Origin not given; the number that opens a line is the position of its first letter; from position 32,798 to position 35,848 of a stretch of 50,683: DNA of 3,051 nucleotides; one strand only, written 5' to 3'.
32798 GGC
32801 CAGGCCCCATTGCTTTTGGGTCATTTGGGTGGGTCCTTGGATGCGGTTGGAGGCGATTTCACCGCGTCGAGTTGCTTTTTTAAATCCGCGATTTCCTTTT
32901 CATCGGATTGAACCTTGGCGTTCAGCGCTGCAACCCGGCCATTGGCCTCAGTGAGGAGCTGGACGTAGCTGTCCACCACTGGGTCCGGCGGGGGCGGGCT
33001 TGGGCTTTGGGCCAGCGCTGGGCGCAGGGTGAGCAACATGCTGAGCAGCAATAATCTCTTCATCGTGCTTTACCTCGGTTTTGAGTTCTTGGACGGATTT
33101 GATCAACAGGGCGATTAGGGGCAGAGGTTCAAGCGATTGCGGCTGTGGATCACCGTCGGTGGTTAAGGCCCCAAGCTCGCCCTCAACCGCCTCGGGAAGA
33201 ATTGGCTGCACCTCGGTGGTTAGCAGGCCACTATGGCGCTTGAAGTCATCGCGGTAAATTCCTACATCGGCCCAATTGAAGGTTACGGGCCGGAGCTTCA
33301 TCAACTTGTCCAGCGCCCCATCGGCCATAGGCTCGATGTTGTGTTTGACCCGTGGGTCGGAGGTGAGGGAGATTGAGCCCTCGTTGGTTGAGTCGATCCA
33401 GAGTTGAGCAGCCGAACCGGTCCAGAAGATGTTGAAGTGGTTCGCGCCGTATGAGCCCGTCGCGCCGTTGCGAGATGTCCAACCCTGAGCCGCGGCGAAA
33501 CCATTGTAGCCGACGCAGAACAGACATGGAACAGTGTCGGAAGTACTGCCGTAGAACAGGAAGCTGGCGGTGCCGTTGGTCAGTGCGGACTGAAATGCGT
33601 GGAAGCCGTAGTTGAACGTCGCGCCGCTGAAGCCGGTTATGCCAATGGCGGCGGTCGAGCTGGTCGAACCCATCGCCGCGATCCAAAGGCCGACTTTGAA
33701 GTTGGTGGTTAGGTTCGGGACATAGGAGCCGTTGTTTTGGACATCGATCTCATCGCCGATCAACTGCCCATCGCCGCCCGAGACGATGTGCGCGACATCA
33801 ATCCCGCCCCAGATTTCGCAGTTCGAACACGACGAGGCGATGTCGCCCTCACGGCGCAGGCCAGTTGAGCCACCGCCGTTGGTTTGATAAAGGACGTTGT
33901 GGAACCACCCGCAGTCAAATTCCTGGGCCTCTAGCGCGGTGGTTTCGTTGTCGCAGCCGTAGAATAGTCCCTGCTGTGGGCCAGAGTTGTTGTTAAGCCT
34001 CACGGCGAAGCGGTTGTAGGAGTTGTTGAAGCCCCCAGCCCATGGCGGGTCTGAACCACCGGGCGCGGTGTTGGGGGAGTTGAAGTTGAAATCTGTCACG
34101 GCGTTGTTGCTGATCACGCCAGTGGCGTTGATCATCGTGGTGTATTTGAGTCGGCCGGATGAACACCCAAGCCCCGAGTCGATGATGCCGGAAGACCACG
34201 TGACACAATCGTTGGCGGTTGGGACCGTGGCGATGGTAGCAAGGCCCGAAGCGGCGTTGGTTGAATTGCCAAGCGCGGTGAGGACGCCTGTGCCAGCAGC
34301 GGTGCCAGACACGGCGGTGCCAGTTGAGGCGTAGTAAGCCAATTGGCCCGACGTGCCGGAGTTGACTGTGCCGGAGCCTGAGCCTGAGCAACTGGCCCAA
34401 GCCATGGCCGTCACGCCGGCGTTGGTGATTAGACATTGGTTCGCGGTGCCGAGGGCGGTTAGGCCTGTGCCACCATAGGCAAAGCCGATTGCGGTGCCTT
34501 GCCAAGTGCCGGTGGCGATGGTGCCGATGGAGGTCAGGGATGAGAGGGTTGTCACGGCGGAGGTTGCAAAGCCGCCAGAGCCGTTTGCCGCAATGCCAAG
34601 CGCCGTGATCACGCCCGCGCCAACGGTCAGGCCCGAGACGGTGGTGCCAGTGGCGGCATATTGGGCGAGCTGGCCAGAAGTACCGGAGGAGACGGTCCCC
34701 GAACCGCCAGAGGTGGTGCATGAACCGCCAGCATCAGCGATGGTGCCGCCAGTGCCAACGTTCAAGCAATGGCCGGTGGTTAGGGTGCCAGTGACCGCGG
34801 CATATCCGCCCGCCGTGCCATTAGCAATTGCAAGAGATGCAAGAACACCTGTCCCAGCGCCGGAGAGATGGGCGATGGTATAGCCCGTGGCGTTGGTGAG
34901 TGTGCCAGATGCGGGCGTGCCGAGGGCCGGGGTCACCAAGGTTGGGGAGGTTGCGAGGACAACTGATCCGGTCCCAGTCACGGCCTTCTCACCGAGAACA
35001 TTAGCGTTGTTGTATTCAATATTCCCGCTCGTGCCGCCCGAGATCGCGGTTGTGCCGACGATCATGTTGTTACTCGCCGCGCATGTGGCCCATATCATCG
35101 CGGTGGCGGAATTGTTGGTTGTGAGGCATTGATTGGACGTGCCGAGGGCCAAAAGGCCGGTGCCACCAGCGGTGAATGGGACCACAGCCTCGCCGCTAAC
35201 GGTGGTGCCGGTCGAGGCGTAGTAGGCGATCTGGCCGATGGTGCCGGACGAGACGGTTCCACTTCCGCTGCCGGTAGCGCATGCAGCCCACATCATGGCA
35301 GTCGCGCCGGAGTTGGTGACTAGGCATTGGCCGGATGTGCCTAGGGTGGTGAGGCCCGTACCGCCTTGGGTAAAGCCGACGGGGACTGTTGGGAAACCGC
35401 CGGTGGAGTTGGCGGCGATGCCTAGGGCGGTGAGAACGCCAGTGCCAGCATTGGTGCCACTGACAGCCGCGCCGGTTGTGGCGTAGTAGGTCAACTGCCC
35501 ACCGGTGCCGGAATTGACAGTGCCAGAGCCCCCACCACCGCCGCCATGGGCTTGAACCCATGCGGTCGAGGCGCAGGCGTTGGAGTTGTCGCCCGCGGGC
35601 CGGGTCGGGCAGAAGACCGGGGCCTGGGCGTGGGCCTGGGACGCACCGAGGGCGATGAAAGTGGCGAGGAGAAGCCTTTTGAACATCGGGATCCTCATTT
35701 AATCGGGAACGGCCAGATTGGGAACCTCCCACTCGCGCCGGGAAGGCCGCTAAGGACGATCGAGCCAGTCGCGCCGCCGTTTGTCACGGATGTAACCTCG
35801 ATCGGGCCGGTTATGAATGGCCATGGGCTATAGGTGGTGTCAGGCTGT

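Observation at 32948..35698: A tail fibre with an S74 autochaperone domain also carries a signal-peptide-like N-terminus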

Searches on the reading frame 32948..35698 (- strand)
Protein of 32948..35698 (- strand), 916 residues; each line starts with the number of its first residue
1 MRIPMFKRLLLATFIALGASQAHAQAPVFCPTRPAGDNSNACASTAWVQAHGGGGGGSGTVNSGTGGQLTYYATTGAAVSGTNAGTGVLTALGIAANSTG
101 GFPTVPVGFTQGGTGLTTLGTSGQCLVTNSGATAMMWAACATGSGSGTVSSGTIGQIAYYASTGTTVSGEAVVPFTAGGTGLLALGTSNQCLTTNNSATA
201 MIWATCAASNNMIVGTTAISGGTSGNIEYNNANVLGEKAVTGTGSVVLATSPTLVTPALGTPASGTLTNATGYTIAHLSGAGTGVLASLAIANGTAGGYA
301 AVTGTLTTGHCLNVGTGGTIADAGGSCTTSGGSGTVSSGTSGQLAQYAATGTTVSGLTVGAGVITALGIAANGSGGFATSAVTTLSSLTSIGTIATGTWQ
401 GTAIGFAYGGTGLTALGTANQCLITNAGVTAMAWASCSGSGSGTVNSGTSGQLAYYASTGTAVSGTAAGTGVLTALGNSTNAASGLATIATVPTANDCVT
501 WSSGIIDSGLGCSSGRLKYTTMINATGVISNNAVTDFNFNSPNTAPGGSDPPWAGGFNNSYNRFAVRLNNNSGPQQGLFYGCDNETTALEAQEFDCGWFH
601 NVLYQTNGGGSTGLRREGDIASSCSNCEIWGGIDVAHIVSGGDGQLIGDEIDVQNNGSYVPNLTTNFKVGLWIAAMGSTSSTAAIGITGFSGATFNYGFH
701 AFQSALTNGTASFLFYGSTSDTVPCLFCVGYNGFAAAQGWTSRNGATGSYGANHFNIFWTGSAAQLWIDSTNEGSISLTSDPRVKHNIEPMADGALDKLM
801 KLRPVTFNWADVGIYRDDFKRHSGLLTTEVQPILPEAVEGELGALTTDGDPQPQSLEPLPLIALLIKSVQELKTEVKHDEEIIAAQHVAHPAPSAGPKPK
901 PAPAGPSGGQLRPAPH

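Call 4: search_protein_families(library=pfam, proteins=[window:32948-35698:-], max_evalue=0.01)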
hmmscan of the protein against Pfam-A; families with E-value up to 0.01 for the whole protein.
window:32948-35698:- (916 aa): 1 family
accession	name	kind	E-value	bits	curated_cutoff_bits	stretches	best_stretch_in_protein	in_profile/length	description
PF13884.11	Peptidase_S74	-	4.2e-11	43.4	22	1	780-838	1-57/58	Chaperone of endosialidase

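Call 5: search_protein_families(library=phrogs, proteins=[window:32948-35698:-], max_evalue=0.01)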
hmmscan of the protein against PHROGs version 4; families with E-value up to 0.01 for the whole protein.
window:32948-35698:- (916 aa): 1 family
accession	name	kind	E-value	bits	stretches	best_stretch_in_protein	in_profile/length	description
phrog_33119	-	tail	6e-05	22.8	1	765-878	537-629/643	long tail fiber protein distal subunit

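Call 7: search_dna_similar(query=window:32948-35698:-, collection=phages, mode=protein, max_rows=30)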
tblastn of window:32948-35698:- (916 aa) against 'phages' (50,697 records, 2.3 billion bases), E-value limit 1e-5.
Records with a match: 211; places in all: 211; records where one place covers at least 80% of the query: 0.
Best place of each record, by identity: <60% 211.
By first word of the organism name: Synechococcus 58; Klebsiella 45; Salmonella 44; Vibrio 25; Pelagibacter 6; Escherichia 5; Enterobacter 5; Ralstonia 4; Pseudomonas 4; Xanthomonas 4; and 7 more.
By host as written in the record: - 60; Salmonella enterica subsp. enterica serovar Enteritidis PT1 19; Klebsiella pneumoniae 10; Klebsiella pneumoniae MRSN414780 10; Vibrio cholerae 6; Salmonella sp. 5; Synechococcus sp. 5; Klebsiella pneumoniae MRSN15882 4; and 57 more.
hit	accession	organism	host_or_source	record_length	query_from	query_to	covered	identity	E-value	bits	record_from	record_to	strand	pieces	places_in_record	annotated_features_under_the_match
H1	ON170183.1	Ralstonia phage YO105_4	Ralstonia solanacearum T391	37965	727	872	16%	39.6%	5e-19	99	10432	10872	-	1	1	record has no annotation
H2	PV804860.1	Salmonella phage MET_P1-88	Salmonella enterica subsp. enterica ...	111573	668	874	23%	27.6%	1e-6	59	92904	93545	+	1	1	hypothetical protein (x2)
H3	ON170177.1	Ralstonia phage YO103_6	Ralstonia solanacearum T379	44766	727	872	16%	38.3%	3e-17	94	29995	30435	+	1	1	record has no annotation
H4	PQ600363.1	Serratia phage WSPA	Serratia marcescens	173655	700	878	20%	30.6%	6e-7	60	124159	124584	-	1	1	putative long tail fiber protein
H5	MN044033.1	Klebsiella phage Marfa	Klebsiella pneumoniae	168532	761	886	14%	40.6%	2e-9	68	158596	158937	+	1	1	L-shaped tail fiber protein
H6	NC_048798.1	Klebsiella phage Marfa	Klebsiella pneumoniae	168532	761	886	14%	40.6%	2e-9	68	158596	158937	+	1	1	tail fiber protein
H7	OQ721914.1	Klebsiella phage vB_VIPKPNUMC01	Klebsiella pneumoniae ATCC 13883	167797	761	878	13%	40.8%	2e-9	68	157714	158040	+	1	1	tail fiber protein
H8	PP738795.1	Klebsiella phage vB_KpnM_Clarke_MM3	Klebsiella pneumoniae 1101160 (ATCC ...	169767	761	878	13%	40.8%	5e-9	67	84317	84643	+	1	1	tail fiber protein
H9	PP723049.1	Klebsiella phage vB_Kpn529046-KEN25_1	Klebsiella sp.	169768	761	878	13%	40.0%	2e-9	68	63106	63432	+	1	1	tail fiber protein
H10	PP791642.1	Klebsiella phage KPKp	Klebsiella pneumoniae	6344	761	878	13%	40.0%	2e-9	68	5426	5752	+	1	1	tail fiber protein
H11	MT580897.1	Klebsiella phage KpnM6E1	Klebsiella pneumoniae I835783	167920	761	878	13%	40.0%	2e-9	68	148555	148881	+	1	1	tail fiber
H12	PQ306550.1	Klebsiella phage KSKp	Klebsiella pneumoniae ATCC 700603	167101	761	878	13%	40.0%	2e-9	68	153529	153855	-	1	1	hypothetical protein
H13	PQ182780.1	Klebsiella phage vB_Kp_M198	Klebsiella pneumoniae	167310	761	878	13%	40.0%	2e-9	68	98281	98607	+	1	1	tail fiber protein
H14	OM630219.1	Klebsiella phage KP1079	Klebsiella pneumoniae P223/1079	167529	761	878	13%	40.0%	2e-9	68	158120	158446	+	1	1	distal tail fiber protein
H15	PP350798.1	Klebsiella phage KP01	Klebsiella pneumoniae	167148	761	878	13%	40.0%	2e-9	68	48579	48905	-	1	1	hypothetical protein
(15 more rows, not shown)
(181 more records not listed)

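Call 12: find_homologous_proteins(query=window:32948-35698:-, max_evalue=0.00001)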
Query window:32948-35698:- (916 aa): 1143 proteins with E <= 0.00001 among 8000 candidates; the best 120 are listed.
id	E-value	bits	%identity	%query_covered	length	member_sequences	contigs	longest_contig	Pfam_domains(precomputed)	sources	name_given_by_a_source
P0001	0.0e+0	1977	100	100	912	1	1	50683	PF13884.12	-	-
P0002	2.4e-167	577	57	44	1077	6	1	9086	-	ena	-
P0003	1.4e-116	409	65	14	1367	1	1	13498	-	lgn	-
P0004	2.3e-113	399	43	43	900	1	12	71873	-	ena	-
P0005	7.5e-71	258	56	12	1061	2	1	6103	-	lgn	-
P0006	8.5e-70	254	54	12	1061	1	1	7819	-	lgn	-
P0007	4.7e-67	245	51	14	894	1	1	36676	PF26209.2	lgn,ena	-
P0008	3.2e-64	236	56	10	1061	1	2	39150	-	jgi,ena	jgi:hypothetical protein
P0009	1.0e-60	224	69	7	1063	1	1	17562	PF26209.2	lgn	-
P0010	1.4e-60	224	39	25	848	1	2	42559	-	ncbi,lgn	-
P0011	6.7e-59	218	56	9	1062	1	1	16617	PF26209.2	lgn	-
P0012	1.1e-52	198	69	6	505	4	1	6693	-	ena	-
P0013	1.4e-51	194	76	5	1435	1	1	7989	-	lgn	-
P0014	1.7e-50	191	56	9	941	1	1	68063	-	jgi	jgi:hypothetical protein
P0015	3.7e-50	189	69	6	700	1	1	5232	-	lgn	-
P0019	1.1e-47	181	51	8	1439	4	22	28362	PF13884.12,PF18454.8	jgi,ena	jgi:hypothetical protein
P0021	6.4e-45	172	72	5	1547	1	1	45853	PF27453.1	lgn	-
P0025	1.3e-39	155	41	27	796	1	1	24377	PF13884.12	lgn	-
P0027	2.0e-37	147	40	27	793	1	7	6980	PF13884.12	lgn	-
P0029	1.0e-36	145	43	23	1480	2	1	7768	PF13884.12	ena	-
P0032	2.3e-35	140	30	12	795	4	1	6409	PF13884.12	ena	-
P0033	7.7e-34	135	36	46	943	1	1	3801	PF13884.12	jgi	jgi:hypothetical protein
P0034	8.2e-34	135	30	11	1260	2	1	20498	PF13884.12,PF18454.8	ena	-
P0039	7.9e-31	125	73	5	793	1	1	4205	PF13884.12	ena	-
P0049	1.5e-29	121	48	12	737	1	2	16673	PF13884.12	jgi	jgi:hypothetical protein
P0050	1.5e-29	121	48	12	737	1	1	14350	PF13884.12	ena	-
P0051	5.1e-29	119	40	14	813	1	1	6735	PF13884.12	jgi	jgi:hypothetical protein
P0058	1.5e-27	115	28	20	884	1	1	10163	PF13884.12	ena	-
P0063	2.8e-27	114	44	12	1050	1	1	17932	PF13884.12,PF18454.8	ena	-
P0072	1.3e-26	112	42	28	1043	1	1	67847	-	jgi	jgi:hypothetical protein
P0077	4.7e-26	110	42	21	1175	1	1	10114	PF13884.12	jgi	jgi:hypothetical protein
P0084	1.1e-25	108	61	7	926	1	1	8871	PF13884.12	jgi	-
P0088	1.4e-25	108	48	12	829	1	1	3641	PF13884.12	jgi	jgi:hypothetical protein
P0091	2.0e-25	108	67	5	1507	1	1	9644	PF13884.12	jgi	-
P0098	4.2e-25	107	54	8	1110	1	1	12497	PF13884.12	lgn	-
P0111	2.8e-24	104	63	7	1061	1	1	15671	PF13884.12,PF18454.8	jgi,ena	jgi:hypothetical protein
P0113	3.3e-24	104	38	24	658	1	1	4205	PF13884.12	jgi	jgi:Chaperone of endosialidase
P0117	5.2e-24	103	32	14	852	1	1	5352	PF13884.12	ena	-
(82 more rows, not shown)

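Call 15: find_encoding_contigs(protein=P0004, flank=10000, max_places=3)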
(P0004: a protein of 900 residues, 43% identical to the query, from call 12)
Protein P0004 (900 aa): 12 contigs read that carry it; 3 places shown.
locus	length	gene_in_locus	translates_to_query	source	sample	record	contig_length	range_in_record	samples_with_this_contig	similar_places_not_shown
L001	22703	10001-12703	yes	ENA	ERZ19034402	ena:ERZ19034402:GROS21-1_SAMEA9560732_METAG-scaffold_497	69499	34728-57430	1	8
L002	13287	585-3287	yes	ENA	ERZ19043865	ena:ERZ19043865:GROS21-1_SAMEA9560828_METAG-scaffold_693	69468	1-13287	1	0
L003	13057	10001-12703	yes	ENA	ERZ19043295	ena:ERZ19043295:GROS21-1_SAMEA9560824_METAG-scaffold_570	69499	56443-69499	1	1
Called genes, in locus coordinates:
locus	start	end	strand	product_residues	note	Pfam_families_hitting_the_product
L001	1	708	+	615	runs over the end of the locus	PF12236:Head-tail_con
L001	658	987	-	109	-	-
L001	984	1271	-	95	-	-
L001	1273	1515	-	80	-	-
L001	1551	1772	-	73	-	-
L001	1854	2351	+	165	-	-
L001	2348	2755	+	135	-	-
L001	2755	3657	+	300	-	-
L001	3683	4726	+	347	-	PF20911:GP7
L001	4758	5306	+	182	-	-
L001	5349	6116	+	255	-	-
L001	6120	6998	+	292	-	-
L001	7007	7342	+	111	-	-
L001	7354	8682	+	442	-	-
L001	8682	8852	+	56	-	-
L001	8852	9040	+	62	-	-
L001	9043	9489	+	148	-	-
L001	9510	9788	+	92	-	PF21628:Gp10-like (weak)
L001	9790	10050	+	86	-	-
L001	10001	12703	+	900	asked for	-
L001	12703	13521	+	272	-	-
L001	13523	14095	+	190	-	-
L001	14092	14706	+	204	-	-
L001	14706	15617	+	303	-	-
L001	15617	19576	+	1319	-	-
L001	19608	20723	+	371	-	-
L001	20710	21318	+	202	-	-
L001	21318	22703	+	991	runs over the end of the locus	-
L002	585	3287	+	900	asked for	-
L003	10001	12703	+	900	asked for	-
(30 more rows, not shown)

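Call 16: find_encoding_contigs(protein=P0008, flank=10000, max_places=2)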
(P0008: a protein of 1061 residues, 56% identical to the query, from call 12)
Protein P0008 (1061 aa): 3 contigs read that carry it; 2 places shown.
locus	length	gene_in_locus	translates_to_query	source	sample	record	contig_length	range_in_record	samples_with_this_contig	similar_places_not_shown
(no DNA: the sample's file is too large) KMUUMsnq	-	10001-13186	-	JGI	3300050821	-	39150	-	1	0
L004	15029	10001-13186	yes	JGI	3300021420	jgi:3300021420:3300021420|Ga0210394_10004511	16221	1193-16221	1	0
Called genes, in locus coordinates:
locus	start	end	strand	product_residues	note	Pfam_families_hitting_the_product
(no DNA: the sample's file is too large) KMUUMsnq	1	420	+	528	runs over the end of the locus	-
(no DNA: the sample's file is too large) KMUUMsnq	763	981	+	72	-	-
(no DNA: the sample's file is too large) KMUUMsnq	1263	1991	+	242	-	-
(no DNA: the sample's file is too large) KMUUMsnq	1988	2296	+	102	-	-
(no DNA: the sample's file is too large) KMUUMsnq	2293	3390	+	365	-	-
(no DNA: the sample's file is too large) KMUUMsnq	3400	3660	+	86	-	-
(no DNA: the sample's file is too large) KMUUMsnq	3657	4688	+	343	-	PF00082:Peptidase_S8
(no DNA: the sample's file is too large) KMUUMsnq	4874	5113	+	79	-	-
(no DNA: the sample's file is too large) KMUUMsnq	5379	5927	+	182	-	-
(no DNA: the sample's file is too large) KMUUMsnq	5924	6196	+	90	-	-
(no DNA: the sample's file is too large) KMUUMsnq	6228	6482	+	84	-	-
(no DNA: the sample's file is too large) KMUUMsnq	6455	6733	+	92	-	-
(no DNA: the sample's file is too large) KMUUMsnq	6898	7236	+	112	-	-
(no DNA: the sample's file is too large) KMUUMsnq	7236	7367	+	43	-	-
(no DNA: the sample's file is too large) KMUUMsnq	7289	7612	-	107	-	-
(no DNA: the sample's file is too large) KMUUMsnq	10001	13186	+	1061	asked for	-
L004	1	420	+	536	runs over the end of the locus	?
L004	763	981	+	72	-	-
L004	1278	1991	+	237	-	-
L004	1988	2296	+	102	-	-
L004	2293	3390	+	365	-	-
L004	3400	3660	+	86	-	-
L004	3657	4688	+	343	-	PF00082:Peptidase_S8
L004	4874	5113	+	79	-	-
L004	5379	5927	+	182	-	-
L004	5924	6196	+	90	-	-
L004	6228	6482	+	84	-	-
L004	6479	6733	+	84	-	-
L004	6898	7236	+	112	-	-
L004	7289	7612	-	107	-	-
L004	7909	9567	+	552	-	PF12236:Head-tail_con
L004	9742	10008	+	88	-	-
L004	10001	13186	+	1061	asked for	-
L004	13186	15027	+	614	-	?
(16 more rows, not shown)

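Call 24: find_encoding_contigs(protein=P0010, flank=10000, max_places=2)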
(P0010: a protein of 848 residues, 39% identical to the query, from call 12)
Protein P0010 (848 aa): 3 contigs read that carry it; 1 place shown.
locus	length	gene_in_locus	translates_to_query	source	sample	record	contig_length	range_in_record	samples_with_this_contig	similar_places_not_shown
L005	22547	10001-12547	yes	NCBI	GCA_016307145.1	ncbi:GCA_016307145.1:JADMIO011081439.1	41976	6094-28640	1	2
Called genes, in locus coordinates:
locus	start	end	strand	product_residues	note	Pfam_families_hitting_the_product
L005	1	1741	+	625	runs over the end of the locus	-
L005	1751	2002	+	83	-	-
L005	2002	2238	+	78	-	-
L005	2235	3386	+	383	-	PF11134:Phage_stabilise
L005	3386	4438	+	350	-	PF11134:Phage_stabilise (weak)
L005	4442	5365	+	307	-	-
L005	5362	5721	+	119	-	PF13508:Acetyltransf_7 (faint)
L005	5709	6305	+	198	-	-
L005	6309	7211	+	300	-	-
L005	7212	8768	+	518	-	-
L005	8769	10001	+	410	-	-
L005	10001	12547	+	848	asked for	-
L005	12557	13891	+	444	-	PF13229:Beta_helix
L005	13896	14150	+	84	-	-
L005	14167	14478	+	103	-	-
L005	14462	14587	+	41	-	-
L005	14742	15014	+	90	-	-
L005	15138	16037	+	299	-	-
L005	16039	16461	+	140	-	-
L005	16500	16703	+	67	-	-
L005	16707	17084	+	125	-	-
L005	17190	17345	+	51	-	-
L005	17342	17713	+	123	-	-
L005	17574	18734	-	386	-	-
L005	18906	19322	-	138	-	-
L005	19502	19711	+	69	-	PF12844:HTH_19 (weak), PF13560:HTH_31, PF01381:HTH_3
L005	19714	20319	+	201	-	PF05551:zf-His_Me_endon (faint), PF13392:HNH_3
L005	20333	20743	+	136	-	-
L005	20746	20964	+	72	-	-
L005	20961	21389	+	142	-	-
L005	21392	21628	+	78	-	-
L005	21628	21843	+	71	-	-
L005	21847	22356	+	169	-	-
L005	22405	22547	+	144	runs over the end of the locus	-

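Call 25: find_encoding_contigs(protein=P0002, flank=10000, max_places=2)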
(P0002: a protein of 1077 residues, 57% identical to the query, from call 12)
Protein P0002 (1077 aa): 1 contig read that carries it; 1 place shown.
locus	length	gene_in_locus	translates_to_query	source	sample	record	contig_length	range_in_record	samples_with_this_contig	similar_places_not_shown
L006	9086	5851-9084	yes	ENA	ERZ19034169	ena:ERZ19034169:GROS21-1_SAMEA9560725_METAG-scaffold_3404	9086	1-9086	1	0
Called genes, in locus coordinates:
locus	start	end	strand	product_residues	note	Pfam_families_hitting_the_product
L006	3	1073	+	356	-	?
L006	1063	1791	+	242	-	PF01464:SLT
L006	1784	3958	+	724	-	-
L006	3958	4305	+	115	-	-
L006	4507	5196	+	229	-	-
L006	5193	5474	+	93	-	PF27114:Phage_tail_beta (weak)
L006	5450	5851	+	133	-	-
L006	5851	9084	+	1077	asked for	?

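Call 26: find_related_loci(query=window:32948-35698:-, collection=genome_contigs, flank=10000)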
Query window:32948-35698:- (916 aa) in genome_contigs; peptide patterns used: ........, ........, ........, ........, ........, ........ (x = any residue, [..] = any of these).
59 stretches matched a pattern, but none encodes a relative of the query by tblastn (E <= 1e-3).

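Call 32: search_solved_structures(query=window:32948-35698:-, max_evalue=0.01, show_alignments=2)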
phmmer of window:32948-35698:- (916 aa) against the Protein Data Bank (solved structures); distinct sequences matched with E-value up to 0.01: 0.

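Call 33: find_related_loci(query=window:32948-35698:-, collection=viral_contigs, flank=10000)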
Query window:32948-35698:- (916 aa) in viral_contigs; peptide patterns used: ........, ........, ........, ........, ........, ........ (x = any residue, [..] = any of these).
2 stretches matched a pattern, but none encodes a relative of the query by tblastn (E <= 1e-3).

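Call 40: find_encoding_contigs(protein=P0072, flank=10000, max_places=1)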
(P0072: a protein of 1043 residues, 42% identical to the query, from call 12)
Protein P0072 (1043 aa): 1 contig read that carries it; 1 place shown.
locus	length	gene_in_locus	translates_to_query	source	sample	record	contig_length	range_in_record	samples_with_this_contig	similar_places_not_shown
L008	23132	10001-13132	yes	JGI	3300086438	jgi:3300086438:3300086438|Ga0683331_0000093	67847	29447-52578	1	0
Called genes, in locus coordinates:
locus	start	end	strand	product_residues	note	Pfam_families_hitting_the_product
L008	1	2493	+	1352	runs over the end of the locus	-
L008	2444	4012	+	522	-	-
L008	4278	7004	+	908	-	-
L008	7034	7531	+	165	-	-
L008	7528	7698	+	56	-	-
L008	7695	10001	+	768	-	-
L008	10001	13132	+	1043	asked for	-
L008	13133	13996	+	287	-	-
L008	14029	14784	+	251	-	-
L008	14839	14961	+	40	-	-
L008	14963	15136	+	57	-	-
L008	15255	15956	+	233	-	-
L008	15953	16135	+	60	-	-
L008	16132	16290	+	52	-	-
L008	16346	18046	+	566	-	PF10111:Glyco_tranf_2_2 (faint), PF02709:Glyco_transf_7C, PF17784:Sulfotransfer_4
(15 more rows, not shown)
